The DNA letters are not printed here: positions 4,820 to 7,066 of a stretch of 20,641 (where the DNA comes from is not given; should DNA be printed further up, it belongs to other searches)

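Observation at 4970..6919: Intronless SLC16 (monocarboxylate transporter) gene with an exceptionally long TM6-TM7 loop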

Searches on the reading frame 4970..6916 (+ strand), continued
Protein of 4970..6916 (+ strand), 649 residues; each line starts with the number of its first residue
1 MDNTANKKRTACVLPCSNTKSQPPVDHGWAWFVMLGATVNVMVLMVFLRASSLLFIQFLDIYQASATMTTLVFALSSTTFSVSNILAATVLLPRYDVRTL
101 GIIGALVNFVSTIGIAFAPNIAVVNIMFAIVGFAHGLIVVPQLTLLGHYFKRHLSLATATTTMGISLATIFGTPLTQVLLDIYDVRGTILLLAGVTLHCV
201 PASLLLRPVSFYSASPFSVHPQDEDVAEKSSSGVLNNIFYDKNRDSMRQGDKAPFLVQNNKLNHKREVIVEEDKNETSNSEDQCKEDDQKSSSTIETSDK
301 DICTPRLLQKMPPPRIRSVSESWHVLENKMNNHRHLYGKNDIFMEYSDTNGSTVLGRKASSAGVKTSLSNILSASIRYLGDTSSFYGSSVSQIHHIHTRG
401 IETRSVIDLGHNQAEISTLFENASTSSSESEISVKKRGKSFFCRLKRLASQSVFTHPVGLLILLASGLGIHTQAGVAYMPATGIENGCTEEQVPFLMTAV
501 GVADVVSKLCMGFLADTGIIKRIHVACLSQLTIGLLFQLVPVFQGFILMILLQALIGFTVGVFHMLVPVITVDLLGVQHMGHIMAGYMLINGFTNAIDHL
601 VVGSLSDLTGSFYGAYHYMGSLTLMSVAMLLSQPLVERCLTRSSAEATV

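Call 27: list_cluster_members(proteins=[P0040, P0051, P0068, P0071, P0085, P0089, P0103, P0116, P0138, P0148])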
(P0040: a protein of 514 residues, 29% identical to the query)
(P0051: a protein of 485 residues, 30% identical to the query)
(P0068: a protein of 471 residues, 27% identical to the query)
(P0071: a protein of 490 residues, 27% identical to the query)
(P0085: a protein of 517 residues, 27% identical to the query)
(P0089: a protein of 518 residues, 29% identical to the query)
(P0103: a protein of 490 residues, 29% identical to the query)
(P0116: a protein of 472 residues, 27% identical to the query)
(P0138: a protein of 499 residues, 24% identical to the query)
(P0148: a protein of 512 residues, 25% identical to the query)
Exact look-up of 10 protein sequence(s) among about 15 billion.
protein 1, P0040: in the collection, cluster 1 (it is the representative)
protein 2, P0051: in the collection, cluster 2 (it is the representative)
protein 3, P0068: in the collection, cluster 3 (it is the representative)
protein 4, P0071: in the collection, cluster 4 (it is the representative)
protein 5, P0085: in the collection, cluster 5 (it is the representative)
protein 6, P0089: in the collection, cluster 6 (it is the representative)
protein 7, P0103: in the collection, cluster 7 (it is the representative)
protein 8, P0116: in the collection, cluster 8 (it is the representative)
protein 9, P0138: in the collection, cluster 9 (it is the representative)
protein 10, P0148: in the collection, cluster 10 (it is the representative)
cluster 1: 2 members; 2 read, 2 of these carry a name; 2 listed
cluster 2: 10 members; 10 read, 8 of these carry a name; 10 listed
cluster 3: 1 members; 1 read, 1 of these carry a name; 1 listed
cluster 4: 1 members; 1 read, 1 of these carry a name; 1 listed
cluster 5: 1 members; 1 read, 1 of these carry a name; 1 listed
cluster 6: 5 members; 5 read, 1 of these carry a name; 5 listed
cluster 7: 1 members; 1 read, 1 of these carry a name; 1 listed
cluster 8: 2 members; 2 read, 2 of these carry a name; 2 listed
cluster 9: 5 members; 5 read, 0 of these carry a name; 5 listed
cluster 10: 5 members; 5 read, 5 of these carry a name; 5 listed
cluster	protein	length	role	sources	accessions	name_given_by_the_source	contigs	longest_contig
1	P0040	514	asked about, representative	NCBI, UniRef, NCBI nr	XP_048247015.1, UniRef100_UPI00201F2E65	monocarboxylate transporter 12-like [Haliotis rufescens] | monocarboxylate transporter 12-like n=1 Tax=Haliotis rufescens TaxID=6454 ...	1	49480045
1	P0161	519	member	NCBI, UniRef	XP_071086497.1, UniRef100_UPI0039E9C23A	monocarboxylate transporter 12-like [Haliotis cracherodii] | monocarboxylate transporter 12-like n=1 Tax=Haliotis cracherodii TaxID=6455 ...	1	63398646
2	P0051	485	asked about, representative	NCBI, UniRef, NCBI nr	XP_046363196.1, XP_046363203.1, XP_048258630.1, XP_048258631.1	monocarboxylate transporter 13-like isoform X2 [Haliotis rufescens] | monocarboxylate transporter 13-like isoform X2 n=1 Tax=Haliotis rufescens TaxID=6454 ...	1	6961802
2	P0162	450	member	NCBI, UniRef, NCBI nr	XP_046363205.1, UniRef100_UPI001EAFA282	monocarboxylate transporter 3-like isoform X4 [Haliotis rufescens] | monocarboxylate transporter 3-like isoform X4 n=1 Tax=Haliotis rufescens TaxID=6454 ...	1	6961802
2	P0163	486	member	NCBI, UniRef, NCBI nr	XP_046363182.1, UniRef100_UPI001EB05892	monocarboxylate transporter 13-like isoform X1 [Haliotis rufescens] | monocarboxylate transporter 13-like isoform X1 n=2 Tax=Haliotis rufescens TaxID=6454 ...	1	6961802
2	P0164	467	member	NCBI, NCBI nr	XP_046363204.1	monocarboxylate transporter 13-like isoform X3 [Haliotis rufescens]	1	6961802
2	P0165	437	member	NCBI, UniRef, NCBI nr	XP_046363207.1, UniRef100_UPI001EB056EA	monocarboxylate transporter 13-like isoform X5 [Haliotis rufescens] | monocarboxylate transporter 13-like isoform X5 n=1 Tax=Haliotis rufescens TaxID=6454 ...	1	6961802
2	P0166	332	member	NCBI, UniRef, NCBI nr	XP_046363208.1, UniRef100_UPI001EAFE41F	monocarboxylate transporter 13-like isoform X6 [Haliotis rufescens] | monocarboxylate transporter 13-like isoform X6 n=1 Tax=Haliotis rufescens TaxID=6454 ...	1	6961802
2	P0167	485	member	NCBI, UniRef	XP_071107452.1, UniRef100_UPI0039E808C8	monocarboxylate transporter 13-like isoform X1 [Haliotis cracherodii] | monocarboxylate transporter 13-like isoform X1 n=2 Tax=Haliotis cracherodii TaxID=6455 ...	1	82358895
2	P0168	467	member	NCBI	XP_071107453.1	monocarboxylate transporter 12-like isoform X2 [Haliotis cracherodii]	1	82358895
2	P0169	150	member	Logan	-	-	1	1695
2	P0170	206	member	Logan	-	-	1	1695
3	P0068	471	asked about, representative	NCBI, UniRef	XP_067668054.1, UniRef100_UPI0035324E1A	monocarboxylate transporter 3-like [Haliotis asinina] | monocarboxylate transporter 3-like n=1 Tax=Haliotis asinina TaxID=109174 ...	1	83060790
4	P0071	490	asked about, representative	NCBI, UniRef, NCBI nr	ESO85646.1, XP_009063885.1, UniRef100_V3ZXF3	hypothetical protein LOTGIDRAFT_155138 [Lottia gigantea] | Major facilitator superfamily (MFS) profile domain-containing protein n=1 Tax=Lottia ...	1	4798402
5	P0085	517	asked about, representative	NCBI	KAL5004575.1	hypothetical protein ScPMuIL_018031 [Solemya velum]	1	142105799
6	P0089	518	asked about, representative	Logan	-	-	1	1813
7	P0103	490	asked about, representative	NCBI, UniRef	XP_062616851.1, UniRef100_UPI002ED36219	monocarboxylate transporter 13-like [Saccostrea cucullata] | monocarboxylate transporter 13-like n=1 Tax=Saccostrea cuccullata TaxID=36930 ...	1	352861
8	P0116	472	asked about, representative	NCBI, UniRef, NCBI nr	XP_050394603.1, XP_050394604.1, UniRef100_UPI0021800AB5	monocarboxylate transporter 3 [Patella vulgata] | monocarboxylate transporter 3 n=1 Tax=Patella vulgata TaxID=6465 RepID=UPI0021800AB5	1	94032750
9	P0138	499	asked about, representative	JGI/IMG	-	-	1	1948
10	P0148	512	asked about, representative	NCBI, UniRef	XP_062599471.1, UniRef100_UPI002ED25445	monocarboxylate transporter 12-B-like [Saccostrea cucullata] | monocarboxylate transporter 12-B-like n=1 Tax=Saccostrea cuccullata TaxID=36930 ...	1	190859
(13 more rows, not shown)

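Call 29: find_encoding_contigs(protein=P0019, flank=2000, max_places=1)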
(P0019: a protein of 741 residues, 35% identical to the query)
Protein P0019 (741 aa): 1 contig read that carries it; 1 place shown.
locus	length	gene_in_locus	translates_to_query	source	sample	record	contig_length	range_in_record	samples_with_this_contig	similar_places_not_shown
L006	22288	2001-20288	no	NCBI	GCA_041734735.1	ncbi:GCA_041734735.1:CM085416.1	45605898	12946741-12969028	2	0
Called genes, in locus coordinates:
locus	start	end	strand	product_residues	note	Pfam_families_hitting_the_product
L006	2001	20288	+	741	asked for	PF07690:MFS_1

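Call 30: find_encoding_contigs(protein=P0040, flank=2000, max_places=1)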
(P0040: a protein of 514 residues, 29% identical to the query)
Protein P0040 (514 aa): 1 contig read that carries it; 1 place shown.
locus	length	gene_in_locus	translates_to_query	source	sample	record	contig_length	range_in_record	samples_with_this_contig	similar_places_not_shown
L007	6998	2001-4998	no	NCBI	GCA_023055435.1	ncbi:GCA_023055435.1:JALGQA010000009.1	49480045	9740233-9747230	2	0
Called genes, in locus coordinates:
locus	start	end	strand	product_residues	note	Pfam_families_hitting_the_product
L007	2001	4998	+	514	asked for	PF12832:MFS_1_like (faint), PF07690:MFS_1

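Call 31: find_encoding_contigs(protein=P0013, flank=10000, max_places=1)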
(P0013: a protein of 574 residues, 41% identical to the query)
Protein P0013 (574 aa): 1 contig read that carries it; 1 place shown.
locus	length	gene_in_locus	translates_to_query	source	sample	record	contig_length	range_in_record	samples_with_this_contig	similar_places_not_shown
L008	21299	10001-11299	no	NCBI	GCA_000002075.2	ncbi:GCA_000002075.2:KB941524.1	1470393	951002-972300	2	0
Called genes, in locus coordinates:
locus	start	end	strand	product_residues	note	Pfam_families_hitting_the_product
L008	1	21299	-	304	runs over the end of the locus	PF01048:PNP_UDP_1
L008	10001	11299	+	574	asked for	PF07690:MFS_1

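Call 42: find_encoding_contigs(protein=P0006, flank=3000, max_places=3)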
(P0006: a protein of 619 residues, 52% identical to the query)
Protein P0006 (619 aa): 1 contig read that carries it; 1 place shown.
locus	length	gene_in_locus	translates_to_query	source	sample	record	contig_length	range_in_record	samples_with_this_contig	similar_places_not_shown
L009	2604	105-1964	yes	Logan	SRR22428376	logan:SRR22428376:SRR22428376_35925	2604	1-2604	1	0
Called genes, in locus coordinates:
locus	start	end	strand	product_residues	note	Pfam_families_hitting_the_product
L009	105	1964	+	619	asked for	PF07690:MFS_1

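Call 43: predict_structure(alignment_id=A2)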
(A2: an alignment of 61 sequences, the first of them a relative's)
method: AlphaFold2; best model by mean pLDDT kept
length: 649 residues; sequences in the alignment: 61
mean_pLDDT: 74.3   pTM: 0.71
mean pLDDT of the five models: 74.3, 74.2, 73.3, 72.5, 72.3
residues with pLDDT >= 90: 353; 70-90: 57; 50-70: 33; < 50: 206
segments of 3 or more residues with pLDDT < 50: 1-4, 232-256, 258-415, 417-419, 424-433
pLDDT, mean of each block of 10 residues (from residue 1): 48 57 82 97 97 93 94 96 93 95 98 98 97 97 92 89 96 96 98 98 95 76 57 40 42 41 37 34 35 41 42 40 36 35 37 38 33 37 33 33 37 45 42 58 80 89 95 94 96 96 96 91 96 98 98 97 93 89 90 95 96 97 97 96 94
secondary structure, 60 per line:
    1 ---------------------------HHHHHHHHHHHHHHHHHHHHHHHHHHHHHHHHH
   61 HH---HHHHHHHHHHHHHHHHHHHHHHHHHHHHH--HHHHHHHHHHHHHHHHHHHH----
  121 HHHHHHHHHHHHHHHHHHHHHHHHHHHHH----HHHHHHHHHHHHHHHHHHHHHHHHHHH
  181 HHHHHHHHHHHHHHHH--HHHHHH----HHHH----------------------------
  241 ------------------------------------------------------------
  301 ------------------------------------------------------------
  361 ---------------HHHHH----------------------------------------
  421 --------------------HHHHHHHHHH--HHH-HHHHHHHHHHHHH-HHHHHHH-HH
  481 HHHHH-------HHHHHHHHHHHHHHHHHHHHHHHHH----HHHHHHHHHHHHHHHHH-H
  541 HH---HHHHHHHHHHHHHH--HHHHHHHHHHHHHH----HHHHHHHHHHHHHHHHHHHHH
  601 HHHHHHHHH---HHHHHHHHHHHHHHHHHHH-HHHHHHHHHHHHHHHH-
elements in order: H28-62 H66-94 H97-116 H121-149 H154-196 H199-204 H209-212 H376-380 H441-450 H457-469 H471-477 H479-485 H493-517 H522-538 H546-559 H562-575 H580-609 H613-631 H633-648
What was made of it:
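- On SLC16 / monocarboxylate transporter family (within the MFS): The AF2 model gives two bundles with pLDDT >90 (call 43).
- Checked: AlphaFold2 gives pLDDT >90 for the two helix bundles and <50 for residues 232-433 (call 43).
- The AF2 model has pTM 0.71 with bundle pLDDT >90 (call 43).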

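Call 47: fold_search(model_id=the predicted structure, library=pdb)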
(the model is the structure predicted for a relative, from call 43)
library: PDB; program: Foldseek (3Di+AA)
matches with E <= 10: 583; with E <= 0.001: 264
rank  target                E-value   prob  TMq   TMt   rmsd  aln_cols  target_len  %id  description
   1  7ckr_A                2.1e-11  1.00  0.51  0.83   4.3       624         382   14  Cryo-EM structure of the human MCT1/Basigin-2 complex in the presence of anti-cancer drug candidate BAY-8002 in the ou (released 2020-12-23)
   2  7yr5_A                2.2e-10  1.00  0.53  0.87   3.5       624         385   14  Embigin facilitates monocarboxylate transporter 1 localization to plasma membrane and transition to a decoupling state (released 2022-09-28)
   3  9l0b_A                2.9e-10  1.00  0.52  0.83   3.6       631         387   13  structure of MCT2-embigin complex (released 2025-12-24)
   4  6lyy_A                3.6e-10  1.00  0.51  0.84   3.9       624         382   14  Cryo-EM structure of the human MCT1/Basigin-2 complex in the presence of anti-cancer drug candidate AZD3965 in the out (released 2020-12-23)
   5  7da5_A                6.1e-10  1.00  0.51  0.86   5.9       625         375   13  Cryo-EM structure of the human MCT1 D309N mutant in complex with Basigin-2 in the inward-open conformation. (released 2020-12-23)
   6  9fot_A                9.4e-10  1.00  0.49  0.78   6.1       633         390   12  Human monocarboxylate transporter 8 bound to Silychristin (released 2025-05-21)
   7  6lz0_A                1.2e-09  1.00  0.50  0.83   5.9       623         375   14  Cryo-EM structure of human MCT1 in complex with Basigin-2 in the presence of lactate (released 2020-12-23)
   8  8zkn_A                1.5e-09  1.00  0.50  0.81   5.1       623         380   13  CryoEM structure of Thyroid Hormone Transporter MCT8 bound with silychristin (released 2025-04-02)
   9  7bp3_A                1.6e-09  1.00  0.49  0.77   6.4       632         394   14  Cryo-EM structure of the human MCT2 (released 2020-06-03)
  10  7y1q_A                8.3e-09  1.00  0.49  0.82   4.6       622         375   13  5.0 angstrom cryo-EM structure of transmembrane regions of mouse Basigin/MCT1 in complex with antibody 6E7F1 (released 2023-06-14)
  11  9fkn_A                1.6e-08  1.00  0.50  0.79   5.0       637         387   13  Human monocarboxylate transporter 8 bound to thyroxine (released 2025-05-21)
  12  9gf8_A                1.6e-08  1.00  0.48  0.76   5.5       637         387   13  Human Monocarboxylate Transporter 8 (released 2025-05-21)
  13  8zko_A                1.8e-08  1.00  0.49  0.79   7.2       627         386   13  CryoEM structure of Thyroid Hormone Transporter MCT8 (released 2025-04-02)
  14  9dwy                  3.6e-08  1.00  0.47  0.78   7.1       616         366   13  Cryo-EM structure of human MCT8 in complex with thyroid hormone T3 (released 2025-07-16)
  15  6zgs_A                5.3e-08  1.00  0.47  0.72  11.9       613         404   11  Crystal structure of a MFS transporter with bound 3-phenylpropanoic acid at 2.39 Angstroem resolution (released 2021-10-20)
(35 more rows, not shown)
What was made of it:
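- On SLC16 / monocarboxylate transporter family (within the MFS): The top 14 fold hits are MCT1, MCT2 or MCT8 (call 47).
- Foldseek's top hits are MCT1 and MCT2 (TMt 0.83-0.87) and MCT8 (0.78-0.81) (call 47).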

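Call 61: find_encoding_contigs(protein=P0002, flank=10000, max_places=1)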
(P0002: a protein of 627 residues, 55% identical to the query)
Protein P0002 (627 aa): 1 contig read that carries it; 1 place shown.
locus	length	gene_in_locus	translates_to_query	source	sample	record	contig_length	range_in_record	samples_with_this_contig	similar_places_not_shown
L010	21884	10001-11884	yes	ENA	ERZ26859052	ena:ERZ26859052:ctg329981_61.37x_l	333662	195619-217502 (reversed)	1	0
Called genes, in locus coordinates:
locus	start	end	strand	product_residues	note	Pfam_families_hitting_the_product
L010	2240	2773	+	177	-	-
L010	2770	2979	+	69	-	-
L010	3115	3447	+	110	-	PF01359:Transposase_1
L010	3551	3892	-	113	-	-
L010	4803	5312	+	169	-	-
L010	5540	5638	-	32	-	-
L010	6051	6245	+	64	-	-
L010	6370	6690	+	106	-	-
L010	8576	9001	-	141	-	-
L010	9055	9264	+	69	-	-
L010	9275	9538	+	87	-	-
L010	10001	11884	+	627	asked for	PF07690:MFS_1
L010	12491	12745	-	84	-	-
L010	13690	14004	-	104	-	-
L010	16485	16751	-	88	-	-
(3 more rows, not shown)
